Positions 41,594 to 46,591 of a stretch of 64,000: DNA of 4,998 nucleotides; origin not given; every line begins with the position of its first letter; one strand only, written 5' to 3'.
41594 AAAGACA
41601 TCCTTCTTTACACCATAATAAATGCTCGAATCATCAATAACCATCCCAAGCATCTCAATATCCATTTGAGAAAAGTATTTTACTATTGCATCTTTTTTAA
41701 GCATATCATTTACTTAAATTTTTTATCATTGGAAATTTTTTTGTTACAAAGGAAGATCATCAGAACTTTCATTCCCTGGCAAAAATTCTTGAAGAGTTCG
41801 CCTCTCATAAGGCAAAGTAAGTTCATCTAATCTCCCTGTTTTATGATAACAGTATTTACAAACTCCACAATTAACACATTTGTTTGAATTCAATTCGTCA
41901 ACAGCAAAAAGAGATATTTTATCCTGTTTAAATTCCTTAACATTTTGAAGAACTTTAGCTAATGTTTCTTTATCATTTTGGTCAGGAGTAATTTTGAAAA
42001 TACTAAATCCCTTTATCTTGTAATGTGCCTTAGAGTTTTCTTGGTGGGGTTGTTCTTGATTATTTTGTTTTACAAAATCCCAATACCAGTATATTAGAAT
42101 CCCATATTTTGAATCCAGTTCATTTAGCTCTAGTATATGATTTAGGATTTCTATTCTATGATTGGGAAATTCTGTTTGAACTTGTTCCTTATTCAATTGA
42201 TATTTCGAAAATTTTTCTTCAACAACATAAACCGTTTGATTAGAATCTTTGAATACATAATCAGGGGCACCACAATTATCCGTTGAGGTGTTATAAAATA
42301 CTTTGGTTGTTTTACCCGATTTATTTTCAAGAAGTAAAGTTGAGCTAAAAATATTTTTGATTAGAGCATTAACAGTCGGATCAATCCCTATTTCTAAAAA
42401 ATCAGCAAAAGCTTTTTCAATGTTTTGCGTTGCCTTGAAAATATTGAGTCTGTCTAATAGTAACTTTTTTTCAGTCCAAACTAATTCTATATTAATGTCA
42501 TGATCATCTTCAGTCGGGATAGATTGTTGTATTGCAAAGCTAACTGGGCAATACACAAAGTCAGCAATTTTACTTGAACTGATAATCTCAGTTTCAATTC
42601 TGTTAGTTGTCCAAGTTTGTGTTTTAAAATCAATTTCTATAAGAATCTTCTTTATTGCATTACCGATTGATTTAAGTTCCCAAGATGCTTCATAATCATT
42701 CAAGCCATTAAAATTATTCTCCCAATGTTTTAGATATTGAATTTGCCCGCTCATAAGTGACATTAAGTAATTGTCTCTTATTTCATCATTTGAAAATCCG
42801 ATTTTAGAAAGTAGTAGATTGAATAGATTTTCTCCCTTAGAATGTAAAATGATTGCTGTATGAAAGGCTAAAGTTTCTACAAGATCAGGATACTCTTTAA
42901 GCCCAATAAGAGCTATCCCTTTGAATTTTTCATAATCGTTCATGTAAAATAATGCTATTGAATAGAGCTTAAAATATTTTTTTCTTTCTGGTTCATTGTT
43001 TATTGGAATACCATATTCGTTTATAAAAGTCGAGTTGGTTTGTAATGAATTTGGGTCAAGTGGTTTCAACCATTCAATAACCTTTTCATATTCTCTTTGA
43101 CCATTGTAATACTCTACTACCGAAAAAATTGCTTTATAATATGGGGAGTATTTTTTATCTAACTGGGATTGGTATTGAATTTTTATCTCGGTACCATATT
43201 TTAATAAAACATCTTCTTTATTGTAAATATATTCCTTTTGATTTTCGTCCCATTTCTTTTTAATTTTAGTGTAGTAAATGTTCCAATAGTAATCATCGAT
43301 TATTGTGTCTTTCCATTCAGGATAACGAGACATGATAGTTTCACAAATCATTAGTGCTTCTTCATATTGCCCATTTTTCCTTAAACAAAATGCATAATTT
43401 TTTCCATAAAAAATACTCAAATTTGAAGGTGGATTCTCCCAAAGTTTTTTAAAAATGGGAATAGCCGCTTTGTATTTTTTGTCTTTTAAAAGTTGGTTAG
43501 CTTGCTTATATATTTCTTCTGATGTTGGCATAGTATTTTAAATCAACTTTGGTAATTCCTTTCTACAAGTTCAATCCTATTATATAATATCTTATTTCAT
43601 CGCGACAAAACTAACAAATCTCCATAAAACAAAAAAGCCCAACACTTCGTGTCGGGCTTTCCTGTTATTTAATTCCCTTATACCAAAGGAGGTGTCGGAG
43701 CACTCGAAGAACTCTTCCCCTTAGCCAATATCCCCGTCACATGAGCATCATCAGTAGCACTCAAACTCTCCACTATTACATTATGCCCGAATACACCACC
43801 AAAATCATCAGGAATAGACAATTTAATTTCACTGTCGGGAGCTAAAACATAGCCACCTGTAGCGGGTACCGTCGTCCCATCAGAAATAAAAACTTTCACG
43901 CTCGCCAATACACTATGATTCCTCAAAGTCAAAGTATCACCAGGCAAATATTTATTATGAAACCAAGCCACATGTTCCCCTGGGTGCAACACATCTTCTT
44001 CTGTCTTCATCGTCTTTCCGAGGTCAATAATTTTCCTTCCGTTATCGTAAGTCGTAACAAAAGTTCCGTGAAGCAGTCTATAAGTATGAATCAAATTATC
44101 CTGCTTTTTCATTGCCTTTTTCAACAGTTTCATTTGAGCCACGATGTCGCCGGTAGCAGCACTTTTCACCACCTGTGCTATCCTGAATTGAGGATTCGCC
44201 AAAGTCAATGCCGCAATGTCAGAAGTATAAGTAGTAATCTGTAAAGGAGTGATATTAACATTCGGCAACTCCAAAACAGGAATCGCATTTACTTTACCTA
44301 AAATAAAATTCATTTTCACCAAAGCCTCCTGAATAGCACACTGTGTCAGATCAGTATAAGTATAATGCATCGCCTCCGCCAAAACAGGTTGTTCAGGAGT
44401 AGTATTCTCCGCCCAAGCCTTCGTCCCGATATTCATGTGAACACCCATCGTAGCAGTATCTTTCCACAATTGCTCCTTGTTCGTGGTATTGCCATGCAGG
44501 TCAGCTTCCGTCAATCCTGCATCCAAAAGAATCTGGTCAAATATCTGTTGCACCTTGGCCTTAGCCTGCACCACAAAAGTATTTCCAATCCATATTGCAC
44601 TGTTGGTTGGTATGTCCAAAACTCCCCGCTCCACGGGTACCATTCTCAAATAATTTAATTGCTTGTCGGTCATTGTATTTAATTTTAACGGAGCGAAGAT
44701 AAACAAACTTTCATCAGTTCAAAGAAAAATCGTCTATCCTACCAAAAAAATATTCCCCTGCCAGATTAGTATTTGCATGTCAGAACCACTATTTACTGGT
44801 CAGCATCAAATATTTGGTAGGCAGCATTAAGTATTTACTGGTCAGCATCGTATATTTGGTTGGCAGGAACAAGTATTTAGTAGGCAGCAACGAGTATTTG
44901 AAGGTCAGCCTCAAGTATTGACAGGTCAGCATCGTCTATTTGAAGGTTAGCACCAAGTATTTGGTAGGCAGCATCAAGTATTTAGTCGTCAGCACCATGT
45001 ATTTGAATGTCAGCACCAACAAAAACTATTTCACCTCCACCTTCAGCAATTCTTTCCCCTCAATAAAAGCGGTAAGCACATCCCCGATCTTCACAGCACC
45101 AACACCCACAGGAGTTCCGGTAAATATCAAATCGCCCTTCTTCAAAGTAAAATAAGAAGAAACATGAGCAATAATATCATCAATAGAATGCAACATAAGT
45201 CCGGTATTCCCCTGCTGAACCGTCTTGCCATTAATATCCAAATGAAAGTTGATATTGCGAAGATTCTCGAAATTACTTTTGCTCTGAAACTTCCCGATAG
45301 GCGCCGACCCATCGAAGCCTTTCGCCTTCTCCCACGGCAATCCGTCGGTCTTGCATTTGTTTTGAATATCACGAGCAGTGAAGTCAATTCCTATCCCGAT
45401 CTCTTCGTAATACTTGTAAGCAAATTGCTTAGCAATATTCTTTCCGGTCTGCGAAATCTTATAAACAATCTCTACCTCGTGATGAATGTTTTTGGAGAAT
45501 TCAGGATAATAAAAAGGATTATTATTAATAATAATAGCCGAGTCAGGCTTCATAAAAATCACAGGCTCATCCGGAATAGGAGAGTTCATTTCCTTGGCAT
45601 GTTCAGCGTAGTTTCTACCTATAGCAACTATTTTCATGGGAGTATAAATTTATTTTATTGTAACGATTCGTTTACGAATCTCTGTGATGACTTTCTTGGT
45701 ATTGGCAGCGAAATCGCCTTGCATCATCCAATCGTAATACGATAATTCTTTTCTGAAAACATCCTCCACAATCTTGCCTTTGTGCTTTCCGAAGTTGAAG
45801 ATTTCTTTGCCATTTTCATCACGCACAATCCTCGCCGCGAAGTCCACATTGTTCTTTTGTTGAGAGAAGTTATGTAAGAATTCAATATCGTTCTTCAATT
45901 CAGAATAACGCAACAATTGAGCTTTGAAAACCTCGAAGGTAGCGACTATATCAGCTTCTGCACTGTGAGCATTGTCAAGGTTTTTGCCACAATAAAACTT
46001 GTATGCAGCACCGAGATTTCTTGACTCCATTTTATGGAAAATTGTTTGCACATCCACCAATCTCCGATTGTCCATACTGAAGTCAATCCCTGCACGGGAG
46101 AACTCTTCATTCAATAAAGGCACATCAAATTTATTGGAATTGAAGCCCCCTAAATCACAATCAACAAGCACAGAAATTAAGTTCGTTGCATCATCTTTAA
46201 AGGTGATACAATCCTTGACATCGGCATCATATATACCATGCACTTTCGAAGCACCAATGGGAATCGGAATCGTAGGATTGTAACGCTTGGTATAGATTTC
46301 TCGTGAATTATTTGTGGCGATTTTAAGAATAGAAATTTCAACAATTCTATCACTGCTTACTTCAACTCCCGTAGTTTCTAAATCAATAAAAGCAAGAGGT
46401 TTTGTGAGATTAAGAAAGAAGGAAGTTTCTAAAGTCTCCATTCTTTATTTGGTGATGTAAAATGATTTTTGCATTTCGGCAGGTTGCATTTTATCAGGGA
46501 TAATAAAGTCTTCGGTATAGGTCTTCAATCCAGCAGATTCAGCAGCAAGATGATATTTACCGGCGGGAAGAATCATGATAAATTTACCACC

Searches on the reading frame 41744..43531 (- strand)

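Call 6: search_protein_families(library=pfam, proteins=[window:41744-43531:-])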
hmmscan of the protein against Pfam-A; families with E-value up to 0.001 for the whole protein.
window:41744-43531:- (595 aa): 3 families
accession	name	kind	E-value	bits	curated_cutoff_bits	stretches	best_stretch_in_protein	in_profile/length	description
PF12895.13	ANAPC3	-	4e-05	24.3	27.2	1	4-63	23-79/82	Anaphase-promoting complex, cyclosome, subunit 3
PF14559.12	TPR_19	-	5.6e-05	23.8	25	1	14-72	1-57/68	Tetratricopeptide repeat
PF13174.12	TPR_6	-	8.5e-05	23.4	26.3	0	46-72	6-32/33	Tetratricopeptide repeat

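Call 72: search_protein_families(library=padloc, proteins=[window:41744-43531:-], max_evalue=0.01)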
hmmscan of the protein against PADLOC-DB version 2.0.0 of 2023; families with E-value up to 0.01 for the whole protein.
window:41744-43531:- (595 aa): 1 family
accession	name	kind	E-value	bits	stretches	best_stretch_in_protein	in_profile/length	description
PDLC01170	TPR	-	1.2e-10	39.3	1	4-206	4-151/368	TPR repeats containing protein fused to cold shock-like domain (OB-fold)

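Call 73: search_protein_families(library=ncbifam, proteins=[window:41744-43531:-], max_evalue=0.01)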
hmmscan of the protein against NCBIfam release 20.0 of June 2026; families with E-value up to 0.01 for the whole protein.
window:41744-43531:- (595 aa): 3 families
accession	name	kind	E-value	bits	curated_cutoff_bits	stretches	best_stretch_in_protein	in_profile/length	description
TIGR03302.1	OM_YfiO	subfamily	0.00084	18.9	81.4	1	4-76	33-106/239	outer membrane protein assembly factor BamD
TIGR02795.1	tol_pal_ybgF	equivalog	0.00096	19.7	90.1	0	4-35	2-33/119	tol-pal system protein YbgF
NF040959.1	MamA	equivalog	0.0043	16.5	200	0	8-60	109-159/204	magnetosome protein MamA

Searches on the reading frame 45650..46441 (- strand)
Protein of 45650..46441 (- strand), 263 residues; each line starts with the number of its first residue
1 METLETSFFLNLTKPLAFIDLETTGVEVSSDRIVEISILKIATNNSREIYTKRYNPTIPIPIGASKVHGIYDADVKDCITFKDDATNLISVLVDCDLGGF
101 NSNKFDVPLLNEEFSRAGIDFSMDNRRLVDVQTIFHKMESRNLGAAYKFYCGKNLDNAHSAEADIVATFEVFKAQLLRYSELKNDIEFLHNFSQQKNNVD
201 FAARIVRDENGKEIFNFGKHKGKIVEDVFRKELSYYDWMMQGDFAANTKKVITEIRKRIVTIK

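Call 44: search_protein_families(library=pfam, proteins=[window:45650-46441:-])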
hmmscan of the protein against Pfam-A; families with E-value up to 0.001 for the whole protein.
window:45650-46441:- (263 aa): 3 families
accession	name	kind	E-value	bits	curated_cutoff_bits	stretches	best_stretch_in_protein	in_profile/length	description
PF00929.31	RNase_T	-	6e-17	63.1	24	1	18-172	2-164/164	Exonuclease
PF20600.3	ExoX-like_C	-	6e-09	35.6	26.5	1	215-241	1-27/30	Exodeoxyribonuclease X-like C-terminal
PF13482.12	RNase_H_2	-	1.2e-05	25.7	22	0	100-142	64-103/165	RNase_H superfamily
